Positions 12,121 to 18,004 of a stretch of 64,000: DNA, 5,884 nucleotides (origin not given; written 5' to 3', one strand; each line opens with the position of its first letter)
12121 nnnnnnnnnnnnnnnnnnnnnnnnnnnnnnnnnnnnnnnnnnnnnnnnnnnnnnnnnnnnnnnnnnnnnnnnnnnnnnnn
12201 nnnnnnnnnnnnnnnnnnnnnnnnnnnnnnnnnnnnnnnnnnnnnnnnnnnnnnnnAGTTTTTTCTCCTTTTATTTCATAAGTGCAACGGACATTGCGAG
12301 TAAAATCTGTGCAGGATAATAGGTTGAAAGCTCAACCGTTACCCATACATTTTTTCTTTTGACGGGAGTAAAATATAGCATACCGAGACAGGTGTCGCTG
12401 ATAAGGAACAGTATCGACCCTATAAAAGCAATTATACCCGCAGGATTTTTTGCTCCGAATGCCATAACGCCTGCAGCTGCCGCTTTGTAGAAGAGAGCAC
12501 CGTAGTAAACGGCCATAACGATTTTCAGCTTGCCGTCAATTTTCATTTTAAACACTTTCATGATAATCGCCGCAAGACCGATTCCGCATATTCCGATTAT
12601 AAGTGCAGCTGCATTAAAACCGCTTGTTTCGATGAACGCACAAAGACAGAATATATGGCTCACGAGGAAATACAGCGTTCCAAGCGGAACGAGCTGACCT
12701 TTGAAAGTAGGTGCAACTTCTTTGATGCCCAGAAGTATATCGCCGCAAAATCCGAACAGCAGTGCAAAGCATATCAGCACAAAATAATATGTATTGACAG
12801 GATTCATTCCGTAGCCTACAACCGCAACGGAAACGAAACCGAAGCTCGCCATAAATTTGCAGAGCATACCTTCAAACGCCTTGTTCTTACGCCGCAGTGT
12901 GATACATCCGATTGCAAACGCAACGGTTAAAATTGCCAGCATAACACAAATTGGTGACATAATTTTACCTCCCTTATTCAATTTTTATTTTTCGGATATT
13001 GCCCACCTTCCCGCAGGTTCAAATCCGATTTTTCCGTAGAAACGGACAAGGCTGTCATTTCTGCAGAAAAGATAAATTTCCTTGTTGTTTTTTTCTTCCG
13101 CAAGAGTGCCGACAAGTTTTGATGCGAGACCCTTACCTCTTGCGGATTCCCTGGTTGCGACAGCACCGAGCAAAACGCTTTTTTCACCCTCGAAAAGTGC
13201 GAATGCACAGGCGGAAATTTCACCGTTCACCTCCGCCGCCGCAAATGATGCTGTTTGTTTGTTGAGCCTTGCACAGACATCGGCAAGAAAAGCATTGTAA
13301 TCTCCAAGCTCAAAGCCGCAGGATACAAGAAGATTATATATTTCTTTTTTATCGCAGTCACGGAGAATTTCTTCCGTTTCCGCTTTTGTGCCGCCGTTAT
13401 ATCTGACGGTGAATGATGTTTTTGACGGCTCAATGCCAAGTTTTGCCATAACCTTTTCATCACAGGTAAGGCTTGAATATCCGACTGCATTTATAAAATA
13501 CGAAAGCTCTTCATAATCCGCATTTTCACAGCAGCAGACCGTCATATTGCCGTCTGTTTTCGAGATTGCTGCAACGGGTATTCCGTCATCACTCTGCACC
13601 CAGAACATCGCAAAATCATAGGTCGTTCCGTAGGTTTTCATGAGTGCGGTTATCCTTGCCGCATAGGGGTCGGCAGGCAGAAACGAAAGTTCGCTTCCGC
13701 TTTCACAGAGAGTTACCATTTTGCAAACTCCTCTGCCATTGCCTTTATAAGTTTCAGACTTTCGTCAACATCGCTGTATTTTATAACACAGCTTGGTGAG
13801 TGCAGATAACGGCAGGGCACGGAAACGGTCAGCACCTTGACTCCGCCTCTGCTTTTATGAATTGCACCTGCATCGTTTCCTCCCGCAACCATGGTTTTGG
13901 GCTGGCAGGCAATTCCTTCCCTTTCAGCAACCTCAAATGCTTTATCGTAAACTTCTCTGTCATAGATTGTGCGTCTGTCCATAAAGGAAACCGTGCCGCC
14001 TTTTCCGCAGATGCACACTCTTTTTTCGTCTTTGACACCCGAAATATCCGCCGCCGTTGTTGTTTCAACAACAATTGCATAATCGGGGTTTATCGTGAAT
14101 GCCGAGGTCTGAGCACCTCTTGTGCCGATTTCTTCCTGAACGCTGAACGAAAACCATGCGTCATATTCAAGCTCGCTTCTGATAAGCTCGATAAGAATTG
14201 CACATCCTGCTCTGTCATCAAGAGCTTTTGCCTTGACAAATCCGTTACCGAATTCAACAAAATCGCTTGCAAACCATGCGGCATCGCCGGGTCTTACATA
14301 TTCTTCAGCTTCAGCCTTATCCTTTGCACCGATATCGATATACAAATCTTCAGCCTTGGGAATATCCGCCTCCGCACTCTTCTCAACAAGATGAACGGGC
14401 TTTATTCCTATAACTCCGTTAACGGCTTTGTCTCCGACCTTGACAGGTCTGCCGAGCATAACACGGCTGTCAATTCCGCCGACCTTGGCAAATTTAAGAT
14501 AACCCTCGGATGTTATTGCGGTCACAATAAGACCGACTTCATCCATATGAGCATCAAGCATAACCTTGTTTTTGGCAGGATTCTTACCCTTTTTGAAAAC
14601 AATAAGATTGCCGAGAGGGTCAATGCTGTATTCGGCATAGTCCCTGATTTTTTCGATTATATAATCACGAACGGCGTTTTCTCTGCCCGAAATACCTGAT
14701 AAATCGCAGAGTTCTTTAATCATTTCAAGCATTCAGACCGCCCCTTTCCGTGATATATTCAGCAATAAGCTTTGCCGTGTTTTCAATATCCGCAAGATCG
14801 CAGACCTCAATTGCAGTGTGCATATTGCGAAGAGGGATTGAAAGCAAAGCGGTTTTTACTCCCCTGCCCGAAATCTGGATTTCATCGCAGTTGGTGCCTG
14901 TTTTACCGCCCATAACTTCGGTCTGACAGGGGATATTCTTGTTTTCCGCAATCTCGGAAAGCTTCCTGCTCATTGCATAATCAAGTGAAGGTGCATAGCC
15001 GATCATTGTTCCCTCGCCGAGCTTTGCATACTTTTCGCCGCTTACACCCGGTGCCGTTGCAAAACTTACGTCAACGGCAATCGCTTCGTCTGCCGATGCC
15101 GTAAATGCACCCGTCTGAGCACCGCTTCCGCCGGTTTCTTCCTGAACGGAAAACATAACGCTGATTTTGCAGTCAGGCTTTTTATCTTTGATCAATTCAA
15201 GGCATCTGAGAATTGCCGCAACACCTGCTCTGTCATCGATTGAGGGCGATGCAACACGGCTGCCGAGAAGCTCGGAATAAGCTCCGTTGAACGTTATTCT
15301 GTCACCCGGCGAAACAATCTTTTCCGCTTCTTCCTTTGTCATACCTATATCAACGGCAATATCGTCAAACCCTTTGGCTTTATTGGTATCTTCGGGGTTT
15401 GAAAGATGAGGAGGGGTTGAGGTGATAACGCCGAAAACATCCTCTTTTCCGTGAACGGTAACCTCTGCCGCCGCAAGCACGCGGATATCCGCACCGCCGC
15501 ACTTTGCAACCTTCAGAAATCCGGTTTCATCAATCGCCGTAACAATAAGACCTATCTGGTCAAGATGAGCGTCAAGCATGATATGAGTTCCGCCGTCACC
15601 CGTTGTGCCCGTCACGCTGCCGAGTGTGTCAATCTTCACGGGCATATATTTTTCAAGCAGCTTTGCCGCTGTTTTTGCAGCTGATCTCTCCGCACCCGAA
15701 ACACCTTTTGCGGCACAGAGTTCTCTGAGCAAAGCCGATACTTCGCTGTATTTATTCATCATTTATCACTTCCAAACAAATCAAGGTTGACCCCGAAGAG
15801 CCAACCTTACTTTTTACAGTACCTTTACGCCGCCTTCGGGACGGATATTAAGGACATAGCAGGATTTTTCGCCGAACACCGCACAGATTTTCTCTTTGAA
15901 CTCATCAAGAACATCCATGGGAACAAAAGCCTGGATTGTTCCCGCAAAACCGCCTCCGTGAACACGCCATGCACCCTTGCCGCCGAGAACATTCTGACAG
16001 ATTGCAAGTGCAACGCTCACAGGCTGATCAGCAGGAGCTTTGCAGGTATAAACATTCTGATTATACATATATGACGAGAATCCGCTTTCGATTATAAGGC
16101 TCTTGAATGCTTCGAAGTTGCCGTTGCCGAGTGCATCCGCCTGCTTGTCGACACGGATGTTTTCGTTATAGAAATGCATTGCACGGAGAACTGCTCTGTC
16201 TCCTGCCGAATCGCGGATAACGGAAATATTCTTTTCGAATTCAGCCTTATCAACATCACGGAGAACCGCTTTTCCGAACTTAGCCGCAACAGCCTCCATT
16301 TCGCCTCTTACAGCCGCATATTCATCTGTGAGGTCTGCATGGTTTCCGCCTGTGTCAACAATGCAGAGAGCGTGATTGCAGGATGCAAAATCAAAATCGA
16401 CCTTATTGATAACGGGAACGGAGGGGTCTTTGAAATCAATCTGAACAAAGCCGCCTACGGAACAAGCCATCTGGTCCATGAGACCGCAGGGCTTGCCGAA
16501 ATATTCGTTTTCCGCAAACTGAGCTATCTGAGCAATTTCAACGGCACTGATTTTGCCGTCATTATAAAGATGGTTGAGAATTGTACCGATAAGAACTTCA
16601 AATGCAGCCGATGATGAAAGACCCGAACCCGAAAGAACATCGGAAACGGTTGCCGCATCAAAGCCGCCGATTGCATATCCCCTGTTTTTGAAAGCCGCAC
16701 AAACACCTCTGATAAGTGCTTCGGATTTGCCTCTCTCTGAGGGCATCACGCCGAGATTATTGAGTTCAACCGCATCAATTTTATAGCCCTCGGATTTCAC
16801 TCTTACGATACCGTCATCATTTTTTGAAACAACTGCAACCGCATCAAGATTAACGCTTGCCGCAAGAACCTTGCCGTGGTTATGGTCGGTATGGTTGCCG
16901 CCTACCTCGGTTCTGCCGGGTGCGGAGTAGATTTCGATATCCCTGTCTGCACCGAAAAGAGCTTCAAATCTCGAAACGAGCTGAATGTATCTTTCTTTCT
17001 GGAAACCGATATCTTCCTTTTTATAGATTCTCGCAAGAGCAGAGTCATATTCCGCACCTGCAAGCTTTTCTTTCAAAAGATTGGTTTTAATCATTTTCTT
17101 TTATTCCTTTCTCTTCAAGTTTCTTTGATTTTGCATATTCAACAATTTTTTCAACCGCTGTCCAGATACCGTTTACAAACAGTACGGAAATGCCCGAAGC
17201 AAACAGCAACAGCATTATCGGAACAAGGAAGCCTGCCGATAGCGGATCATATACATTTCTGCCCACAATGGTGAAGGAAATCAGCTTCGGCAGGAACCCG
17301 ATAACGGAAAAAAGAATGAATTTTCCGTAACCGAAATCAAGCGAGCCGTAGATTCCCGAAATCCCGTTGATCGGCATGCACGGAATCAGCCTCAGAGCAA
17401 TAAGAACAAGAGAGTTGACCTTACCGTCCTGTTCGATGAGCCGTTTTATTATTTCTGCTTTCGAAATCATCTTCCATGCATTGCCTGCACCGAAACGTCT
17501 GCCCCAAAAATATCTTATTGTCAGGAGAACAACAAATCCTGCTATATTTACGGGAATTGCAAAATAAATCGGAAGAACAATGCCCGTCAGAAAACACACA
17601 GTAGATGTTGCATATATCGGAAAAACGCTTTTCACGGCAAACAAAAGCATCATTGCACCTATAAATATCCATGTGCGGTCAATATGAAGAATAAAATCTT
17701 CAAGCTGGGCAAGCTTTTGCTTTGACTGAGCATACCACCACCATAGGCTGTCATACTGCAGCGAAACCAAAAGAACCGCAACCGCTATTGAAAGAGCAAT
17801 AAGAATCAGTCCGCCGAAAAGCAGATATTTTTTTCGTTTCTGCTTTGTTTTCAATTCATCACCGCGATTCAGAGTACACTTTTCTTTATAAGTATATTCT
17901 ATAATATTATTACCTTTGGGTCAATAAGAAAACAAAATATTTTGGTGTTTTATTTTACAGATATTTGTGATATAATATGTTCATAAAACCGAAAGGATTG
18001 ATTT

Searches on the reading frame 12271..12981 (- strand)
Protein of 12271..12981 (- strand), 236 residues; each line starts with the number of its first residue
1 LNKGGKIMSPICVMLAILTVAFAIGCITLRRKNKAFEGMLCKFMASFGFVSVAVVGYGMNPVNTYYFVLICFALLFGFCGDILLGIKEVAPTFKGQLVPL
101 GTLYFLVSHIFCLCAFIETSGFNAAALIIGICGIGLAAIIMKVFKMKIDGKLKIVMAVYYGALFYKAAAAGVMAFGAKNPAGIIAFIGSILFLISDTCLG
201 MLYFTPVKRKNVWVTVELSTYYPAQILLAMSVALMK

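Call 32: search_protein_families(library=pfam, proteins=[window:12271-12981:-], max_evalue=0.00001)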
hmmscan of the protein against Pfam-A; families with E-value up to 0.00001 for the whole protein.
window:12271-12981:- (236 aa): 1 family
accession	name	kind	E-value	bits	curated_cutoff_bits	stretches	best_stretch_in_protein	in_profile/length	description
PF07947.19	YhhN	-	8.9e-21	74.8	25.6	1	42-232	6-182/182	YhhN family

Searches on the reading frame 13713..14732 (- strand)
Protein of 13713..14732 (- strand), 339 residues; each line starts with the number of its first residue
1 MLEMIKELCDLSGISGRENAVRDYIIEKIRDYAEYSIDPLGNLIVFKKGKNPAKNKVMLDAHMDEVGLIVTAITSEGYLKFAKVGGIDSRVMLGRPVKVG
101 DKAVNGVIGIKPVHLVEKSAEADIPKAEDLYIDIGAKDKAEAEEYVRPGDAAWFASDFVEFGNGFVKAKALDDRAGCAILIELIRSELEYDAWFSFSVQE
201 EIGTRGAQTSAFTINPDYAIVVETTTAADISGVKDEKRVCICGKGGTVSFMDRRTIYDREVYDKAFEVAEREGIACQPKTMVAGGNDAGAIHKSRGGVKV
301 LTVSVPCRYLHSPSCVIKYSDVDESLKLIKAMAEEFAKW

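Call 4: search_protein_families(library=pfam, proteins=[window:13713-14732:-])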
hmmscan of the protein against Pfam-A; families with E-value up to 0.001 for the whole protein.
window:13713-14732:- (339 aa): 1 family
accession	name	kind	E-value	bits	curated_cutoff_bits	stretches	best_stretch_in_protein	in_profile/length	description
PF05343.19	Peptidase_M42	-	2.9e-91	306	23.2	1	41-328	1-292/292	M42 glutamyl aminopeptidase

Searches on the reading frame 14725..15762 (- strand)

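Call 4: search_protein_families(library=pfam, proteins=[window:14725-15762:-])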
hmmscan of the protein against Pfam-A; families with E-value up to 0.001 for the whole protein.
window:14725-15762:- (345 aa): 3 families
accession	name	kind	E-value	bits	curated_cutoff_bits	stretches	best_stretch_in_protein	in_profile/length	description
PF05343.19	Peptidase_M42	-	2.2e-77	260.5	23.2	1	49-332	2-292/292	M42 glutamyl aminopeptidase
PF02127.20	Peptidase_M18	-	1.2e-07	31.4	24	1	222-335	313-430/432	Aminopeptidase I zinc metalloprotease (M18)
PF01546.33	Peptidase_M20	-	1.8e-07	31.7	24.6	1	175-338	34-205/206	Peptidase family M20/M25/M40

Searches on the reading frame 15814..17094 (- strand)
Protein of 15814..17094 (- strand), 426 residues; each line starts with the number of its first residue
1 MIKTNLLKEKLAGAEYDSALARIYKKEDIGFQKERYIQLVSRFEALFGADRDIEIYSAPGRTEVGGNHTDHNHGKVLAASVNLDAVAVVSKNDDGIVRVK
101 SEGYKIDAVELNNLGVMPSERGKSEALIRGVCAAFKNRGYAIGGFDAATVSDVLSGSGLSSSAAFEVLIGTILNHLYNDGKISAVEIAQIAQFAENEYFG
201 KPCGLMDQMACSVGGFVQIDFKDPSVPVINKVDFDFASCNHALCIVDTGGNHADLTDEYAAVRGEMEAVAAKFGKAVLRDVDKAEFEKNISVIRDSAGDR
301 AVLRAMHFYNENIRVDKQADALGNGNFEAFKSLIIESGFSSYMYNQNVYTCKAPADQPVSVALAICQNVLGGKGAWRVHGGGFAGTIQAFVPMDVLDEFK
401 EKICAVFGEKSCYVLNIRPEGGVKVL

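Call 4: search_protein_families(library=pfam, proteins=[window:15814-17094:-])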
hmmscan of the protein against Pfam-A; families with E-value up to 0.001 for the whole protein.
window:15814-17094:- (426 aa): 2 families
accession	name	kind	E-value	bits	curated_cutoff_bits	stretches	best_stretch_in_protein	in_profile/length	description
PF10509.15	GalKase_gal_bdg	-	6e-18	64.6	23.1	1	42-91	2-49/49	Galactokinase galactose-binding signature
PF00288.32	GHMP_kinases_N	-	1.6e-16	60.8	22.3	1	127-215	2-87/87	GHMP kinases N terminal domain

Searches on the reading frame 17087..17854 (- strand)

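Call 4: search_protein_families(library=pfam, proteins=[window:17087-17854:-])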
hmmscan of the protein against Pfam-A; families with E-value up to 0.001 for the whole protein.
window:17087-17854:- (255 aa): 1 family
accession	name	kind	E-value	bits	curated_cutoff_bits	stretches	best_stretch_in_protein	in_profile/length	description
PF09335.16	VTT_dom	-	2.9e-09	37.9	33.9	1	84-199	4-122/123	VTT domain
